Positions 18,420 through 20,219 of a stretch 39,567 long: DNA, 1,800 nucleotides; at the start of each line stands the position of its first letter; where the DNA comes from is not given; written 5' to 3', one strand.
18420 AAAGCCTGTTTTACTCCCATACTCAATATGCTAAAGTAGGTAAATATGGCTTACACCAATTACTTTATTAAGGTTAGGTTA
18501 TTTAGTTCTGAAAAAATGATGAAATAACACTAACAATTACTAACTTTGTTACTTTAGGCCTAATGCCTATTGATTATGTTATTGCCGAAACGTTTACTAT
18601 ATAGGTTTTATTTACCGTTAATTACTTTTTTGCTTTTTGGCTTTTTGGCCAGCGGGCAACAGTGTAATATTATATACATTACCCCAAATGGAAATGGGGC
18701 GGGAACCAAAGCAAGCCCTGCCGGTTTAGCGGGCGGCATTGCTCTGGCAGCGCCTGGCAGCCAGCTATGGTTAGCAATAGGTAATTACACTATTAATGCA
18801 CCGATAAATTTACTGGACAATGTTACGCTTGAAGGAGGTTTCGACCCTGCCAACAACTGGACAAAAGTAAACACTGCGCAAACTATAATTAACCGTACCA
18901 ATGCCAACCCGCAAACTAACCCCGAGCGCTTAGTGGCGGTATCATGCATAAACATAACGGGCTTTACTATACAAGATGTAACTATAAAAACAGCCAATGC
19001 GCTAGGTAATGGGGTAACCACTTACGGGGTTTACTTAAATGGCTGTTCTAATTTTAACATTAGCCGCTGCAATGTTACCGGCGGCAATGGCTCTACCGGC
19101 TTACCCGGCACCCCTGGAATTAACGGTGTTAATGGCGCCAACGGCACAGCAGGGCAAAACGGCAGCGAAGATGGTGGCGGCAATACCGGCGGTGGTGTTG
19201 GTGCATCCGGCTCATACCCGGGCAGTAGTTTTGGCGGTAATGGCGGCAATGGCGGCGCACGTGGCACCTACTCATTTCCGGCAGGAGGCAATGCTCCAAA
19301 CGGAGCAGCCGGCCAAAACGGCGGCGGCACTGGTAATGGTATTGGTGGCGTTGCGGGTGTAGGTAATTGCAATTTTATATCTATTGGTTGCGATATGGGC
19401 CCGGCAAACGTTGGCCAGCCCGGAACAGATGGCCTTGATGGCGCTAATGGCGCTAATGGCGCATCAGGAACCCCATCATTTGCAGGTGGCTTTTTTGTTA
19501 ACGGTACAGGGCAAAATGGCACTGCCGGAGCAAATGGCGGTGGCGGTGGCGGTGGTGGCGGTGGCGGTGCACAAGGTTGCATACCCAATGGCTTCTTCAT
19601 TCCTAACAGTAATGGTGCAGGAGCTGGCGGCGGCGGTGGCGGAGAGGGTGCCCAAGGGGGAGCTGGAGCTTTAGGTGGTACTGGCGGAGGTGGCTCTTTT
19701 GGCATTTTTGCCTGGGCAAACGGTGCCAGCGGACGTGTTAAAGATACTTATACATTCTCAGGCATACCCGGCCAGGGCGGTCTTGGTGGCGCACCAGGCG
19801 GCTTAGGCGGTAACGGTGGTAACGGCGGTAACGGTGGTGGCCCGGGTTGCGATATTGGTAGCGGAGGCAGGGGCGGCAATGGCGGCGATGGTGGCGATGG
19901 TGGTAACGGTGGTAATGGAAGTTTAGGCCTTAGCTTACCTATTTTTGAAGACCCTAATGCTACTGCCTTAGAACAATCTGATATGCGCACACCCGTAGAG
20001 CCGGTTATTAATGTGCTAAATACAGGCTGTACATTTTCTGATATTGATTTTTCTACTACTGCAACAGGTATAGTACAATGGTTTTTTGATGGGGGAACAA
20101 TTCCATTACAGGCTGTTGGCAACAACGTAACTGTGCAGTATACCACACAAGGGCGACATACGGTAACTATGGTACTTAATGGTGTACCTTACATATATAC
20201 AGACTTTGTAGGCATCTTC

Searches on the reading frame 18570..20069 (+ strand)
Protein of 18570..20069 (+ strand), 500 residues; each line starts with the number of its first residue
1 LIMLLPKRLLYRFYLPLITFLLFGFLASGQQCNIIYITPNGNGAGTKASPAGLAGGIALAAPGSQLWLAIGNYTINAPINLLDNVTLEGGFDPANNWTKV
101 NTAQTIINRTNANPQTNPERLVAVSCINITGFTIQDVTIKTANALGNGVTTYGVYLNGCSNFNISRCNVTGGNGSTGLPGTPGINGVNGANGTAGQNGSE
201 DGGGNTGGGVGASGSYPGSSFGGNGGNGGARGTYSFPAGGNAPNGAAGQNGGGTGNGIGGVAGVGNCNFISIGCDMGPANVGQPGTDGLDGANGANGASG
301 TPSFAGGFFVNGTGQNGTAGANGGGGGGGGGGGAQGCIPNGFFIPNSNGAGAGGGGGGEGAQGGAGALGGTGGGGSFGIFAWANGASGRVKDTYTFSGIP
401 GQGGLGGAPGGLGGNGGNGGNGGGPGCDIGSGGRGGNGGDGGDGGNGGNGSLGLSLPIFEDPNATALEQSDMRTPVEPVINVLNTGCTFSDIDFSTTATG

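Call 13: search_protein_families(library=pfam, proteins=[window:18570-20069:+], max_evalue=10)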
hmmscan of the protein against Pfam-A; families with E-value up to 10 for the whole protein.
window:18570-20069:+ (500 aa): 0 families

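Call 14: find_homologous_proteins(query=window:18570-20069:+, max_evalue=0.00001)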
Query window:18570-20069:+ (500 aa): 261 proteins with E <= 0.00001 among 8000 candidates; the best 120 are listed.
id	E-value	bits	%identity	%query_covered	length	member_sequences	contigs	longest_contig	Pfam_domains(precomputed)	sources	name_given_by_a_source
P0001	3.5e-124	434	56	94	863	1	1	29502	PF00801.27,PF18911.7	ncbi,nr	ncbi:MAG: PKD domain-containing protein, partial [Flavobacteriales bacterium]|nr:PKD domain-containi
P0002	1.6e-105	372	66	55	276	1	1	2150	PF22842.4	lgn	-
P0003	1.9e-105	372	49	97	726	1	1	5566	PF00801.27,PF18911.7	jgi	-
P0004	1.7e-78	283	44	60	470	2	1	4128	PF12708.13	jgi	jgi:hypothetical protein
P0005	3.4e-60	223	-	-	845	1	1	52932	PF18962.8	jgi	jgi:hypothetical protein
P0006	3.0e-57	213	-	-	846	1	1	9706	PF18962.8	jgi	jgi:hypothetical protein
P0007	1.1e-50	191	-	-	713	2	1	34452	PF18962.8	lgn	-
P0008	1.5e-50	191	38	5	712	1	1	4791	PF18962.8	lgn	-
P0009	3.5e-48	183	43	38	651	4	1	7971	PF18962.8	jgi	jgi:hypothetical protein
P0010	3.1e-46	176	-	-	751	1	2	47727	-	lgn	-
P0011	3.5e-46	176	-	-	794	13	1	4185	PF18962.8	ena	-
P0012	1.2e-45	174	-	-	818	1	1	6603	PF18962.8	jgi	jgi:hypothetical protein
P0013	1.9e-45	174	-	-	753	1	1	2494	PF18962.8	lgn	-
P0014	4.5e-45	173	42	38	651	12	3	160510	PF18962.8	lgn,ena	-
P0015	2.2e-44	170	-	-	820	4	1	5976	PF18962.8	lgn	-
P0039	1.1e-35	142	-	-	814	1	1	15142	-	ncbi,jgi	jgi:hypothetical protein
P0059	3.3e-27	114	-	-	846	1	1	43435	PF18962.8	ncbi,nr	ncbi:T9SS type A sorting domain-containing protein [Crocinitomix catalasitica]|nr:T9SS type A sortin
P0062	3.0e-24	104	-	-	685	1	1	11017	PF21027.4,PF22352.3,PF02010.22,PF18911.7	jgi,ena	-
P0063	3.9e-24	103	33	27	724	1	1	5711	PF11617.14,PF26696.1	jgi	-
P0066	5.1e-22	96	-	-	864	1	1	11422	PF26696.1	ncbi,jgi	jgi:hypothetical protein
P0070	2.9e-19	87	-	-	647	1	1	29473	-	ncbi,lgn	-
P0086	4.3e-16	77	-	-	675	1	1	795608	-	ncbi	-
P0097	6.8e-15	73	-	-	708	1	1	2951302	-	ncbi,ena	-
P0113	6.1e-13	67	-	-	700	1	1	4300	-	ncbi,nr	ncbi:MAG: hypothetical protein JXR41_07150 [Bacteroidales bacterium]|nr:hypothetical protein [Bacter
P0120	5.6e-12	63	-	-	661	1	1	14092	PF21027.4,PF22352.3,PF00801.27,PF02010.22,PF18911.7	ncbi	-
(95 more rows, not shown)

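Call 15: search_solved_structures(query=A1, max_evalue=10, show_alignments=3)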
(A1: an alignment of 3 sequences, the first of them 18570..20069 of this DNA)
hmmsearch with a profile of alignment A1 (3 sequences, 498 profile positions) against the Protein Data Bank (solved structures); distinct sequences matched with E-value up to 10: 11.
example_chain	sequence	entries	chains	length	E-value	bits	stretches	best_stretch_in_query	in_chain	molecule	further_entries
3p8c_D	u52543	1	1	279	0.038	16.1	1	425-461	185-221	Wiskott-Aldrich syndrome protein family member 1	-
7lyb_M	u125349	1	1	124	0.26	13.4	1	428-450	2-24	Isoform 7 of Breast cancer type 1 susceptibility protein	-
8uqb_A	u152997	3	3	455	0.3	13.2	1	346-378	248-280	E3 ubiquitin-protein ligase RNF168,Ubiquitin-conjugating enzyme E2 D3,Histone H2B type 2-E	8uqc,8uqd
6v3p_C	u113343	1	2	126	0.62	12.1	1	78-139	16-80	IgA FC receptor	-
9bh5_AC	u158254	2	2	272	0.72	11.9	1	402-448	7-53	Small ribosomal subunit protein uS5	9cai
8uqe_B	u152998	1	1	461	0.77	11.8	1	342-378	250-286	E3 ubiquitin-protein ligase RNF168,Ubiquitin-conjugating enzyme E2 D3,Histone H2B type 2-E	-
2l6f_A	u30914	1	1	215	1.3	11.1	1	314-370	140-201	Focal adhesion kinase 1, linker1, Paxillin, linker2, Paxillin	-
2xmo_A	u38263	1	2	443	1.8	10.6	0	22-73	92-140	LMO2642 PROTEIN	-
2qg7_A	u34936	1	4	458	2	10.4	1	410-453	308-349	ethanolamine kinase Pv091845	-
4v8m_AP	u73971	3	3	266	2.3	10.2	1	414-447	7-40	40S RIBOSOMAL PROTEIN S2, PUTATIVE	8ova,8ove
9wxp_CL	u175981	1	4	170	4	9.5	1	171-298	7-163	Collagen alpha-3(IX) chain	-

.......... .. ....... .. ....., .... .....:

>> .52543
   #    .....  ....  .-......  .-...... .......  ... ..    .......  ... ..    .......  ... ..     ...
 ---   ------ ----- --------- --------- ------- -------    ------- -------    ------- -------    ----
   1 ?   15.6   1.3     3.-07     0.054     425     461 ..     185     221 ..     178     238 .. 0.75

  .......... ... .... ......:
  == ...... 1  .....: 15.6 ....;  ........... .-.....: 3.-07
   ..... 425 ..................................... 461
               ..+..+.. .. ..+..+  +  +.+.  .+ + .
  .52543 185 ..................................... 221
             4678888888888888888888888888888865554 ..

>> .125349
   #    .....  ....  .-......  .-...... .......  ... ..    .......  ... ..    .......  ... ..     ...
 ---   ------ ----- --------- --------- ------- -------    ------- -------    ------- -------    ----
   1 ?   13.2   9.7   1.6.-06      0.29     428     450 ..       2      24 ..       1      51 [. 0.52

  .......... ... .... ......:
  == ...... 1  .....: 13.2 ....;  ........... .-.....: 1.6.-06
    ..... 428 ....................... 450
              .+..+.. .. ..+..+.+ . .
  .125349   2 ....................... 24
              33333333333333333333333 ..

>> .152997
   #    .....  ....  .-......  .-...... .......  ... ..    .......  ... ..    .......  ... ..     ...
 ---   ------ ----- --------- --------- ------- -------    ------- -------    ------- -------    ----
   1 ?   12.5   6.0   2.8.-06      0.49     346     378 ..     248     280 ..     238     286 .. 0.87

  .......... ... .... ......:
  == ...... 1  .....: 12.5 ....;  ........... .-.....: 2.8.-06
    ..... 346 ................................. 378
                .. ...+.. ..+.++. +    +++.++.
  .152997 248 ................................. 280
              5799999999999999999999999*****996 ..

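Call 22: search_protein_families(library=pfam, proteins=[P0002, P0004, P0066, P0063, P0062], max_evalue=0.1)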
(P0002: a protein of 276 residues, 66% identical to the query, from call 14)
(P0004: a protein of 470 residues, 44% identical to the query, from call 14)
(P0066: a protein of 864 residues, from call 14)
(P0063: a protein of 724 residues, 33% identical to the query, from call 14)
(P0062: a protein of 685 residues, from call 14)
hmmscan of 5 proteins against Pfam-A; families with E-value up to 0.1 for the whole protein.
P0002 (276 aa): 0 families

P0004 (470 aa): 1 family
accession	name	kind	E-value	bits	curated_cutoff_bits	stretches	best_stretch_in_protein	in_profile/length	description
PF12708.12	Pect-lyase_RHGA_epim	-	2e-06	28.2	27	1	58-184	30-152/213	Rhamnogalacturonase A/epimerase, pectate lyase-like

P0066 (864 aa): 0 families

P0063 (724 aa): 1 family
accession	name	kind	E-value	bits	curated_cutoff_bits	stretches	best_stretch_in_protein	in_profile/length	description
PF11617.13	Cu-binding_MopE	-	8e-12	45.6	27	1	229-258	1-30/30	Putative metal-binding motif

P0062 (685 aa): 5 families
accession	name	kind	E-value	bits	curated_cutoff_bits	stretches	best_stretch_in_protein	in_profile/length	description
PF22352.2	K319L-like_PKD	-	6.1e-23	81.1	27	2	38-122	1-84/84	K319L-like, PKD domain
PF18911.6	PKD_4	-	1.4e-16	60.8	27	2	31-121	1-84/85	PKD domain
PF02010.21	REJ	-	7.6e-08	31.8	25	2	99-180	53-133/452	REJ domain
PF21027.3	Sde0182_C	-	2.4e-07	31.7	27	1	51-126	2-53/83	Cellulose-binding protein Sde0182, C-terminal domain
PF00801.26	PKD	-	0.00099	19.5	23.5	1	49-122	15-80/80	PKD domain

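Call 32: predict_structure(alignment_id=A2)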
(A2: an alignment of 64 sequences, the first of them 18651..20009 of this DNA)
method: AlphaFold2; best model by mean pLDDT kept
length: 453 residues; sequences in the alignment: 64
mean_pLDDT: 89.8   pTM: 0.79
mean pLDDT of the five models: 89.8, 88.8, 88.5, 88.5, 85.4
residues with pLDDT >= 90: 337; 70-90: 61; 50-70: 44; < 50: 11
segments of 3 or more residues with pLDDT < 50: 1-3, 447-449, 451-453
pLDDT, mean of each block of 10 residues (from residue 1): 74 97 97 96 98 97 95 85 96 97 97 97 98 96 97 97 94 76 77 74 76 83 91 91 60 91 97 95 97 96 88 60 89 96 98 94 94 98 96 86 91 97 98 92 67 46
secondary structure, 60 per line:
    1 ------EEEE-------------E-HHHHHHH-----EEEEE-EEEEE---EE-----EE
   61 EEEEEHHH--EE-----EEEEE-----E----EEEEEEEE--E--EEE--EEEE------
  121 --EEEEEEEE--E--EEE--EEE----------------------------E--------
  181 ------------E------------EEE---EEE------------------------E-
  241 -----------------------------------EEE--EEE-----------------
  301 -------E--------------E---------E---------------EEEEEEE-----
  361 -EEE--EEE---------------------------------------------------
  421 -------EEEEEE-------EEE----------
elements in order: E7-10 H26-32 E38-42 E44-48 E59-65 E78-82 E93-100 E106-108 E111-114 E123-130 E136-138 E141-143 E206-208 E212-214 E276-278 E281-283 E349-355 E362-364 E367-369 E428-433 E441-443

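Call 35: fold_search(model_id=the predicted structure, library=pdb)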
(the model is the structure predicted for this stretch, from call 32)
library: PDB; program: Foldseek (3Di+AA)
matches with E <= 10: 262; with E <= 0.001: 1
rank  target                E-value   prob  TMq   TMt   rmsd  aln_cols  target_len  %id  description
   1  1ru4                  4.7e-04  1.00  0.21  0.23   8.6       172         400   13  Crystal structure of pectate lyase Pel9A (released 2004-04-13)
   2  5olr_C                1.2e-03  1.00  0.20  0.21   8.4       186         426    9  Rhamnogalacturonan lyase (released 2017-11-29)
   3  5olq_C                1.4e-03  1.00  0.20  0.21   8.6       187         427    8  Rhamnogalacturonan lyase (released 2017-11-29)
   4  2ntb_A                4.6e-03  0.99  0.20  0.25   9.4       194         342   13  Crystal structure of pectin methylesterase in complex with hexasaccharide V (released 2007-09-18)
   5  1qjv_A                4.9e-03  0.99  0.19  0.24   9.4       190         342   13  Pectin methylesterase PemA from Erwinia chrysanthemi (released 2000-07-14)
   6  2nsp_A                1.1e-02  0.97  0.19  0.25   9.1       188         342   13  Crystal structure of pectin methylesterase D178A mutant in complex with hexasaccharide I (released 2007-09-18)
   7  4mxn_B                1.4e-02  0.38  0.11  0.20  11.6       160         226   11  Crystal structure of a putative glycosyl hydrolase (PARMER_00599) from Parabacteroides merdae ATCC 43184 at 1.95 A res (released 2013-10-23)
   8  7v6i_A                2.1e-02  1.00  0.22  0.17   6.7       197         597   12  Crystal structure of lacto-N-biosidase BsaX from Bifidobacterium saguini, lacto-N-biose complex (released 2022-02-09)
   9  9ozl_C                2.6e-02  0.41  0.12  0.15  11.8       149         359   13  Crystal structure of the polysaccharide lyase RbmB from Vibrio cholerae (released 2026-03-11)
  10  9ozl_A                3.5e-02  1.00  0.19  0.24   3.4       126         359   15  Crystal structure of the polysaccharide lyase RbmB from Vibrio cholerae (released 2026-03-11)
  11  5c1e                  3.5e-02  0.91  0.18  0.25   9.3       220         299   12  Crystal Structure of the Pectin Methylesterase from Aspergillus niger in Penultimately Deglycosylated Form (N-acetylgluc (released 2015-07-01)
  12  9rkv_M                3.5e-02  0.75  0.15  0.13  11.7       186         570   11  Agrobacterium phage 7-7-1 tail fibers (released 2025-12-10)
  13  4mxn_A                3.5e-02  0.28  0.11  0.20  13.3       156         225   12  Crystal structure of a putative glycosyl hydrolase (PARMER_00599) from Parabacteroides merdae ATCC 43184 at 1.95 A res (released 2013-10-23)
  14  9rkv_O                4.3e-02  0.63  0.15  0.13  12.0       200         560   14  Agrobacterium phage 7-7-1 tail fibers (released 2025-12-10)
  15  5c1c                  4.9e-02  0.77  0.18  0.25   8.9       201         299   11  Crystal Structure of the Pectin Methylesterase from Aspergillus niger in Deglycosylated Form (released 2015-07-01)
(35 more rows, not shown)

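Call 46: find_related_loci(query=A1, collection=genome_contigs, flank=3000)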
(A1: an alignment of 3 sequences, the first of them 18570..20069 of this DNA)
Query A1 (500 aa) in genome_contigs; peptide patterns used: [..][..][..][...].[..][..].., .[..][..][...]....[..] (x = any residue, [..] = any of these).
144 stretches matched a pattern; 57 encode a relative of the query (tblastn E <= 1e-3); 52 distinct loci.
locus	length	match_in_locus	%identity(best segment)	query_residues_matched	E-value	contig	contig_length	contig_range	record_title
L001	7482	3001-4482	90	7-500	1e-180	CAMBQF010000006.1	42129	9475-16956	MAG: Chitinophaga pinensis isolate MiE-14oct19-232 genome assembly, contig: MiE-14oct19-C970, whole genome shotgun seque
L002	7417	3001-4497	87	3-500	1e-172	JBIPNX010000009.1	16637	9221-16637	MAG: Flavobacteriales bacterium isolate ME2018-11-08GD_3300042901_group8_bin15 Rohwer_bin940_scaffold_1775_c1, whole gen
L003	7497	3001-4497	86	3-500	1e-176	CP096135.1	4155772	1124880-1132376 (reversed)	MAG: Sphingobacteriales bacterium JAD_PAG50586_3 chromosome, complete genome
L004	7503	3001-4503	53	5-500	6e-87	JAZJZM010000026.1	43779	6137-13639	MAG: Bacteroidota bacterium isolate ADI_H2L1_1_122_18_3-bin023 ADIH2L11_B023_0_000000000026, whole genome shotgun sequen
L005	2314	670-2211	53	1-500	2e-83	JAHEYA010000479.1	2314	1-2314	MAG: Bacteroidetes bacterium isolate nzgw117 NODE_297061_length_2315_cov_2.113036, whole genome shotgun sequence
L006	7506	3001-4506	57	2-500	9e-76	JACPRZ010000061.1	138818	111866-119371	MAG: Bacteroidetes bacterium isolate NC_groundwater_692_Ag_S-0.2um_43_10 S36_SO-2_scaffold_467328, whole genome shotgun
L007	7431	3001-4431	53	29-500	4e-75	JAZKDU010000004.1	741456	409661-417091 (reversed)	MAG: Bacteroidota bacterium isolate DC_HB_01_SPN181219-bin066 DCHB01SPN_B066_0_000000000004, whole genome shotgun sequen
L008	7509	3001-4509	52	1-500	3e-75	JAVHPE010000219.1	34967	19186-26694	MAG: Bacteroidia bacterium isolate WB02no2_35_113 NODE_544_length_34967_cov_67.200819, whole genome shotgun sequence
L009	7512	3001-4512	51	1-500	2e-74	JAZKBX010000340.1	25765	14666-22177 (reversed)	MAG: Bacteroidota bacterium isolate ADI_H3L2_122-bin010_1 ADIH3L2_B010_1_000000000340, whole genome shotgun sequence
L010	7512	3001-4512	52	1-500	9e-74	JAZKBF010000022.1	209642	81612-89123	MAG: Bacteroidota bacterium isolate ADI_H3L2_1_122_18_3-bin067_1 ADIH3L21_B067_1_000000000021, whole genome shotgun sequ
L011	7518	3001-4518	52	2-500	5e-72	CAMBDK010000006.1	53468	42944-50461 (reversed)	MAG: Chitinophaga pinensis isolate MsH-01oct19-86 genome assembly, contig: MsH-01oct19-C895, whole genome shotgun sequen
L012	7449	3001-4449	54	23-500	2e-64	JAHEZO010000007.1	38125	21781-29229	MAG: Flavobacteriales bacterium isolate nzgw153 NODE_704_length_38126_cov_3.149033, whole genome shotgun sequence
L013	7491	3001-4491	49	14-500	1e-56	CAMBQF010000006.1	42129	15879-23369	MAG: Chitinophaga pinensis isolate MiE-14oct19-232 genome assembly, contig: MiE-14oct19-C970, whole genome shotgun seque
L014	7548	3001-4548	43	21-500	7e-56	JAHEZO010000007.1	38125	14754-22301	MAG: Flavobacteriales bacterium isolate nzgw153 NODE_704_length_38126_cov_3.149033, whole genome shotgun sequence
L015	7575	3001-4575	43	13-500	6e-55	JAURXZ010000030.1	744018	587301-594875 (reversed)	MAG: Bacteroidia bacterium isolate E10_metabat.bin.7 E10_k141_202118, whole genome shotgun sequence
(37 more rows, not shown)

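Call 64: search_protein_representatives(alignment_id=A2)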
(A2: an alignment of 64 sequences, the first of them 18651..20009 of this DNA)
Query: 64 sequences, 720 profile positions. Proteins with E-value up to 0.001 (for the whole library): 212160; up to 1e-10: 43189; up to 1e-30: 2734. The best 150 are listed.
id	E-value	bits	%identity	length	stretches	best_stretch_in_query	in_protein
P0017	7.2e-236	801.6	-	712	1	1-720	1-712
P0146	8.2e-219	745.2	-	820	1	1-719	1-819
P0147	1.6e-216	737.6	-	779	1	2-719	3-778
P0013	8.6e-209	712.1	-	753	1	1-714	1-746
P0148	7.4e-208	709.0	-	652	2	1-563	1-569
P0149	4.4e-203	693.2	-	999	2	1-635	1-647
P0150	2.1e-199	681.0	-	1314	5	2-629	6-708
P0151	2.9e-199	680.5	-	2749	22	11-455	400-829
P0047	1.9e-198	677.8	-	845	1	1-720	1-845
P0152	3.2e-189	647.4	-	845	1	6-719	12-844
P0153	1.5e-185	635.2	-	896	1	1-719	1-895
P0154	5.7e-185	633.3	-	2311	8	21-634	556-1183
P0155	2.0e-184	631.5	-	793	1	1-720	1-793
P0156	1.1e-183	629.0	-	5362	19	18-633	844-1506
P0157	2.0e-181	621.6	-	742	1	6-720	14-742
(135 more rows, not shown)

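Call 65: search_protein_families(library=phrogs, proteins=[window:18570-20069:+], max_evalue=1)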
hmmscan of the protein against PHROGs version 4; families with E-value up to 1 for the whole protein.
window:18570-20069:+ (500 aa): 0 families

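Call 66: search_dna_similar(query=window:18651-20009:+, collection=phages, mode=protein, max_evalue=0.001, max_rows=15)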
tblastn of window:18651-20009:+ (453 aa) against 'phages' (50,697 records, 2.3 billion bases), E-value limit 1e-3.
No match.

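Call 77: list_cluster_members(proteins=[P0001, P0059, P0066, P0070, P0086, P0097, P0113, P0120, P0039, P0127])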
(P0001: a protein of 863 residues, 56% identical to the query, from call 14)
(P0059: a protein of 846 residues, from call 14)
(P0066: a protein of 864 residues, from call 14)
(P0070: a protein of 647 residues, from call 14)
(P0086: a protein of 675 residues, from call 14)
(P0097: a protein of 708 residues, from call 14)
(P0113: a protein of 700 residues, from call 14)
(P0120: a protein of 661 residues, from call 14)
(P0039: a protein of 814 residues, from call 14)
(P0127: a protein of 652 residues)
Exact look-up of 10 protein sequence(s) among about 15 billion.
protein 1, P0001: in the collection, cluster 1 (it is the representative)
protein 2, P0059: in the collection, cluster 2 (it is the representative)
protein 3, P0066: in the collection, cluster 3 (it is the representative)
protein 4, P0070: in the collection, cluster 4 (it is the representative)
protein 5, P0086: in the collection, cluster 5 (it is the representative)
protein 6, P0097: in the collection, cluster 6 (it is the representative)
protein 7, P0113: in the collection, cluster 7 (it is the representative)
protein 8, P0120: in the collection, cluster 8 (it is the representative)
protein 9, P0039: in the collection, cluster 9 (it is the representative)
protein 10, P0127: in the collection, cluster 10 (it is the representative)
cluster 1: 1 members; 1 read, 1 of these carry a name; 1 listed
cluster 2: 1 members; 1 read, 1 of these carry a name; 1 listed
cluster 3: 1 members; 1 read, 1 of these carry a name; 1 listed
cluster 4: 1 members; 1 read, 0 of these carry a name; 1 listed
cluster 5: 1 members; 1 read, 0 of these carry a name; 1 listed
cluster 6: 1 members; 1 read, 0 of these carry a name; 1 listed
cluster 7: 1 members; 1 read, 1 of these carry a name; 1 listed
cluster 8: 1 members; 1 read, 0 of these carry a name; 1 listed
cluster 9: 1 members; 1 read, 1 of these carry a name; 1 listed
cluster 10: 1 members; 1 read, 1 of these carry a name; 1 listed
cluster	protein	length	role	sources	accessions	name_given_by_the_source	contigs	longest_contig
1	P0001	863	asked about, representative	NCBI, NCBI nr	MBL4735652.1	MAG: PKD domain-containing protein, partial [Flavobacteriales bacterium] | PKD domain-containing protein [Flavobacteriales bacterium]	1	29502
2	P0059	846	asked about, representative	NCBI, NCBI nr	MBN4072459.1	T9SS type A sorting domain-containing protein [Crocinitomix catalasitica]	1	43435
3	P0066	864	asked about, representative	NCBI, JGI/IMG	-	hypothetical protein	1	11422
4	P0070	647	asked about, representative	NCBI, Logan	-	-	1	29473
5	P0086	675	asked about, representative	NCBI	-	-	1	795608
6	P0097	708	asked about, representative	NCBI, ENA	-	-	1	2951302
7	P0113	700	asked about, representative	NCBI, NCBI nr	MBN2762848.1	MAG: hypothetical protein JXR41_07150 [Bacteroidales bacterium] | hypothetical protein [Bacteroidales bacterium]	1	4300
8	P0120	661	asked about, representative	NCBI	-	-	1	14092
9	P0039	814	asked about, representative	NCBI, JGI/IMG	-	hypothetical protein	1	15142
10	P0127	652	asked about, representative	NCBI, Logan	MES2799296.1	MAG: T9SS type A sorting domain-containing protein [Bacteroidota bacterium]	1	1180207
